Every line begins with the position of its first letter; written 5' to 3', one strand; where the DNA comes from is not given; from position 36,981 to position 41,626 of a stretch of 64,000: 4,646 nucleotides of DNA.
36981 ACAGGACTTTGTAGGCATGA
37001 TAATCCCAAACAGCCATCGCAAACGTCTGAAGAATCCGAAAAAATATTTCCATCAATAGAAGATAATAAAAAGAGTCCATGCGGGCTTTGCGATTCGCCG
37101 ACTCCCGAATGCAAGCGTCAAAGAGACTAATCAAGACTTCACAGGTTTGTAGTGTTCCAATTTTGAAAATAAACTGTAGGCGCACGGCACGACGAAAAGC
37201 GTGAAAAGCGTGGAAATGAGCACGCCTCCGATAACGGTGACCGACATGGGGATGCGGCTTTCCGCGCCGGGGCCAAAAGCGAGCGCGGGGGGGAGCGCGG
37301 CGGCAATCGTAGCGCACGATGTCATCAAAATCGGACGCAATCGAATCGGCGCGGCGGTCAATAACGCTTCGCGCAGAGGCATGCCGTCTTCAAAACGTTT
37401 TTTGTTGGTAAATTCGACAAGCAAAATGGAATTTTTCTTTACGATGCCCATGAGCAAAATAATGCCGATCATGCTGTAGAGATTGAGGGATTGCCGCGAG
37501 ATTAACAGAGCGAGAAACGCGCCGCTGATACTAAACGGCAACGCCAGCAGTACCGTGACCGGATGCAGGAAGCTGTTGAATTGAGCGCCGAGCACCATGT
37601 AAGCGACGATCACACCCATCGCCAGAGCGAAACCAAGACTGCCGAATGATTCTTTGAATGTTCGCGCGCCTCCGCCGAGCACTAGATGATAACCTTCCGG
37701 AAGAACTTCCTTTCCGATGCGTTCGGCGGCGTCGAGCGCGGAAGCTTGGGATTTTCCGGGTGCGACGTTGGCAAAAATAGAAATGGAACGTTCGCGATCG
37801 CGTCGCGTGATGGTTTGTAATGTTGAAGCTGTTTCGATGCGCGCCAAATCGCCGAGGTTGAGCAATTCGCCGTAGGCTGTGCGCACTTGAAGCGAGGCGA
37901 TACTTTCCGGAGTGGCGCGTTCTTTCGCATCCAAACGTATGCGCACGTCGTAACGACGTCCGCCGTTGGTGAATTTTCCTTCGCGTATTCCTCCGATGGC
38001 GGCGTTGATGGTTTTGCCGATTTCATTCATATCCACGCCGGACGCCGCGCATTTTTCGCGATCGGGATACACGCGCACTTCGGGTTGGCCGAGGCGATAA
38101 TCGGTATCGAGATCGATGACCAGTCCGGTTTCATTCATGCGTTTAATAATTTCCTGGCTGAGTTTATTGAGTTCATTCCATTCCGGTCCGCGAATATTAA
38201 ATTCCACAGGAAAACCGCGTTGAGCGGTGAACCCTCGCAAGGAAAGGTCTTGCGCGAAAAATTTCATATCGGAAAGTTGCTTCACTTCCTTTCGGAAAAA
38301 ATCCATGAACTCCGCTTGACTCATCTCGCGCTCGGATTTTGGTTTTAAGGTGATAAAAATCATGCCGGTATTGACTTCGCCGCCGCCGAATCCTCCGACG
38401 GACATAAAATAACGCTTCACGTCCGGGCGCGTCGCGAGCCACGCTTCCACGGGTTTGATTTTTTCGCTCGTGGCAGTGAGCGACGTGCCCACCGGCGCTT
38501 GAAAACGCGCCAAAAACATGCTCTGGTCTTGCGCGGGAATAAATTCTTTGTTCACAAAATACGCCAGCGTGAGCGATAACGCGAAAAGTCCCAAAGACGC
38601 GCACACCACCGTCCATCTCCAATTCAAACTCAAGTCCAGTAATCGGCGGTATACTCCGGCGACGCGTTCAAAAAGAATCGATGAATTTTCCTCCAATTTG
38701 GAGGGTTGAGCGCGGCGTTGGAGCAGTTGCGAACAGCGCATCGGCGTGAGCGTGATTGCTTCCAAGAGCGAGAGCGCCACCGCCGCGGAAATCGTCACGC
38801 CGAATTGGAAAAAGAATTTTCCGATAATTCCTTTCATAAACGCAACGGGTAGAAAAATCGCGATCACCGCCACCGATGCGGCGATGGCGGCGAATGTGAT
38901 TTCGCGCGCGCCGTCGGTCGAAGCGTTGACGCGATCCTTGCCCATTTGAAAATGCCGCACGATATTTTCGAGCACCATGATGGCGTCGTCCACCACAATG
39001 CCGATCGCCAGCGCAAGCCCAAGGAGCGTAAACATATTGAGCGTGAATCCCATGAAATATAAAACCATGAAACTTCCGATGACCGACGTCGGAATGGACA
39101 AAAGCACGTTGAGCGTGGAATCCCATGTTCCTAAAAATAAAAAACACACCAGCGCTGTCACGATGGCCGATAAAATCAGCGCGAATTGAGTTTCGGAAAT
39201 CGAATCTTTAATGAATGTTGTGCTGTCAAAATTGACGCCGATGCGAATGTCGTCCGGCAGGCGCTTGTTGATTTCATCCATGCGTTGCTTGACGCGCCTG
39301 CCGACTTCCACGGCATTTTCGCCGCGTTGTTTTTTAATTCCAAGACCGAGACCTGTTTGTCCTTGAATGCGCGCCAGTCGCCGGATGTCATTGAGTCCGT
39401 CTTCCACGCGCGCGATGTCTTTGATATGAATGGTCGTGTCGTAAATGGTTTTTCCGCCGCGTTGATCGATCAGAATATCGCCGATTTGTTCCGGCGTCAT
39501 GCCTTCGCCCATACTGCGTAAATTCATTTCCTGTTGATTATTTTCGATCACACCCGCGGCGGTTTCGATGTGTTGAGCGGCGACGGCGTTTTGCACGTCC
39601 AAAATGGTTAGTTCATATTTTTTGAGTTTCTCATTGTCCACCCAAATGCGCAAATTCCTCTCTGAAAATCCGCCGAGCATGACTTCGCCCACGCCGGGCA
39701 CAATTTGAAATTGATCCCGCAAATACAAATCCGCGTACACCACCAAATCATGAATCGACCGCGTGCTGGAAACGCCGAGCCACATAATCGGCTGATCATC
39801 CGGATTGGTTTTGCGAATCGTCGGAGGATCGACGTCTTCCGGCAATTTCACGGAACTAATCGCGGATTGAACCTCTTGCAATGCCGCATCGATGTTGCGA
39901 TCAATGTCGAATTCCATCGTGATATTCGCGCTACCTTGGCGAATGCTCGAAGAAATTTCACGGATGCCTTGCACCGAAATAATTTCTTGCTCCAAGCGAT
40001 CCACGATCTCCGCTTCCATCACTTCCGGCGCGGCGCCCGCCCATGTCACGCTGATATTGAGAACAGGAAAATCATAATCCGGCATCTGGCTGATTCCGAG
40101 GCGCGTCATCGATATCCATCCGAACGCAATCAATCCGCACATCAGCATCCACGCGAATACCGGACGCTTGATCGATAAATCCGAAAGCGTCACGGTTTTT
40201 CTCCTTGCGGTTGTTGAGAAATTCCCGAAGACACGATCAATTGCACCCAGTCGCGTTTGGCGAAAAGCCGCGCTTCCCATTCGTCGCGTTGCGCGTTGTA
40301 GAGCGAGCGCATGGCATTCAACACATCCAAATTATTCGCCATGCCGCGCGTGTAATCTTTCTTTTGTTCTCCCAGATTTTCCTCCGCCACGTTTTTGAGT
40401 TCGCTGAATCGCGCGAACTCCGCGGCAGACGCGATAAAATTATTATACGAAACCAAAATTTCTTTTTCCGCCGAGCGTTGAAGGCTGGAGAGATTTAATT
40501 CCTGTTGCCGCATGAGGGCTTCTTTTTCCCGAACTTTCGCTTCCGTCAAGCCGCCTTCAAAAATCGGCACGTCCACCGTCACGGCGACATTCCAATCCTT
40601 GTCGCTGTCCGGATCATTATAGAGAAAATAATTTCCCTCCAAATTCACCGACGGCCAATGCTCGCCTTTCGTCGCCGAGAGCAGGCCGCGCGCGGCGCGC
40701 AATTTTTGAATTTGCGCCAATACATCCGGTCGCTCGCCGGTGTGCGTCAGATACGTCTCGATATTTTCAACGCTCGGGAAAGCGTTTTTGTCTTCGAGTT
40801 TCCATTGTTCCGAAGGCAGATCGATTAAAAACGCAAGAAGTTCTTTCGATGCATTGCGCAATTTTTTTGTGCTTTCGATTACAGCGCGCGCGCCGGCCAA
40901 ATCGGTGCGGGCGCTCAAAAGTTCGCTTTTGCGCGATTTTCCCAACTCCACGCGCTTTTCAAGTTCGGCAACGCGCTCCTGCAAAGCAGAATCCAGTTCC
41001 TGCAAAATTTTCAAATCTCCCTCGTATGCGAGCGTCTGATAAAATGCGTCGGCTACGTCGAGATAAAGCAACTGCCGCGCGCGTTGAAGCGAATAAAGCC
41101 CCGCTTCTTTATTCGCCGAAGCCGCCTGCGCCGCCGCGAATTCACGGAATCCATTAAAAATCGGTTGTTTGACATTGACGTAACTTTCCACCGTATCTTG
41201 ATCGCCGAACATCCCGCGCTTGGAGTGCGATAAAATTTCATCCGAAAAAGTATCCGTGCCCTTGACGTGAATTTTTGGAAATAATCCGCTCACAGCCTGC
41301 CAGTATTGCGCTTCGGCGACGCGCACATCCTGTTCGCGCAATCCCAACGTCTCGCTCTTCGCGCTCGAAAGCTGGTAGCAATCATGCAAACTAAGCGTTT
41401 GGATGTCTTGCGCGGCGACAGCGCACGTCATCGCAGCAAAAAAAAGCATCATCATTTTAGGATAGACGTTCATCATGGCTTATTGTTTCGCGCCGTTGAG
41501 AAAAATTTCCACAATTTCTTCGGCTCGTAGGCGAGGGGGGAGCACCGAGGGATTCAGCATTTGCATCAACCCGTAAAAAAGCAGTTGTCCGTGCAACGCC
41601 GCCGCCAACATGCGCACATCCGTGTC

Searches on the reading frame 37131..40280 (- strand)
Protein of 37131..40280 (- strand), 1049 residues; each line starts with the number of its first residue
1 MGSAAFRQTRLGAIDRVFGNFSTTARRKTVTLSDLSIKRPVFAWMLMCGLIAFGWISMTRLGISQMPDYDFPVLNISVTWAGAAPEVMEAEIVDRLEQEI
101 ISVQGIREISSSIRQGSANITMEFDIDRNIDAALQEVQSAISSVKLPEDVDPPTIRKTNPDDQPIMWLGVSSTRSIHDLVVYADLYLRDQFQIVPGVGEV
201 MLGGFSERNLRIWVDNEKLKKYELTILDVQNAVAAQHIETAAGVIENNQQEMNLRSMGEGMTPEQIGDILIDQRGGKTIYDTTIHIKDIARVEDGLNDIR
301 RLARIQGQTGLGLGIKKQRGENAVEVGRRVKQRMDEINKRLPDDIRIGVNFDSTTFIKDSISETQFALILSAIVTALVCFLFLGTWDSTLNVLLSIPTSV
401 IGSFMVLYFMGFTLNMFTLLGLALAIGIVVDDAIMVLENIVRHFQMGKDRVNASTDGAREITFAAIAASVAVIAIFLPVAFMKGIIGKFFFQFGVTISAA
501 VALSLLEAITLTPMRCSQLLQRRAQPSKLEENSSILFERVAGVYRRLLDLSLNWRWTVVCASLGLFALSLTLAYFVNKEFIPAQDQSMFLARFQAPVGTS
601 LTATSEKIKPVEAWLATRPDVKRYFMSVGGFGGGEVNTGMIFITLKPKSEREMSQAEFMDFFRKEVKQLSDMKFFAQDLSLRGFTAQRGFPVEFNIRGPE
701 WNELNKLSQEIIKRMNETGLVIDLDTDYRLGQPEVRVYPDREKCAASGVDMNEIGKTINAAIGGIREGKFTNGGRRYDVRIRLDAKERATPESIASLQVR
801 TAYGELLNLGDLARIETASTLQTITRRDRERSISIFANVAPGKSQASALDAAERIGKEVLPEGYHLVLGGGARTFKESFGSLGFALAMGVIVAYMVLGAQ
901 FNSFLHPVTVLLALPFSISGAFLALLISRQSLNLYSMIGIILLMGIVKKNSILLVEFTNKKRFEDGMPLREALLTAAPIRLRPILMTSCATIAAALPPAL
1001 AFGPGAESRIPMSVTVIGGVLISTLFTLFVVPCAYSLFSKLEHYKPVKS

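Call 66: search_protein_families(library=pfam, proteins=[window:37131-40280:-], max_evalue=0.00001)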
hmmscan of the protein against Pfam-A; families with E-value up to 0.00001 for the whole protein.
window:37131-40280:- (1049 aa): 2 families
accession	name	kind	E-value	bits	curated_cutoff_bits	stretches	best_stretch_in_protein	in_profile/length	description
PF00873.25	ACR_tran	-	1.4e-281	937.2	28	1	33-1038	2-1020/1021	AcrB/AcrD/AcrF family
PF03176.21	MMPL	-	5e-07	29.4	20.5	0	343-517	121-300/333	MMPL family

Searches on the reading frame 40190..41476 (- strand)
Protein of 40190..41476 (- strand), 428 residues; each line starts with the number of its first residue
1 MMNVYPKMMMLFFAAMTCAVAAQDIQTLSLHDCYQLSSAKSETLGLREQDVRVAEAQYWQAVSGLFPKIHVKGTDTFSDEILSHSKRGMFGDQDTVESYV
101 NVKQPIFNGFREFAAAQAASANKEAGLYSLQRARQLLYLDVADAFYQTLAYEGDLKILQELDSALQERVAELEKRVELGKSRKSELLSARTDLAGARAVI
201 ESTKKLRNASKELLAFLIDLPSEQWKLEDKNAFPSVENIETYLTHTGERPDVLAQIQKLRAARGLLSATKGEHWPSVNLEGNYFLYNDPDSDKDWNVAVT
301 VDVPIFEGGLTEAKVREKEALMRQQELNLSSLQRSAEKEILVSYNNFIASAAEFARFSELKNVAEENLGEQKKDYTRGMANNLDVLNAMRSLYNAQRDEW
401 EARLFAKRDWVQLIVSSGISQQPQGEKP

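Call 66: search_protein_families(library=pfam, proteins=[window:40190-41476:-], max_evalue=0.00001)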
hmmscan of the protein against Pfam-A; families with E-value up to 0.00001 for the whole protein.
window:40190-41476:- (428 aa): 1 family
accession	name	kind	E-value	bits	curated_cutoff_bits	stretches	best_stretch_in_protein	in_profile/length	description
PF02321.23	OEP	-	3.5e-38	131.7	22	2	249-404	12-173/187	Outer membrane efflux protein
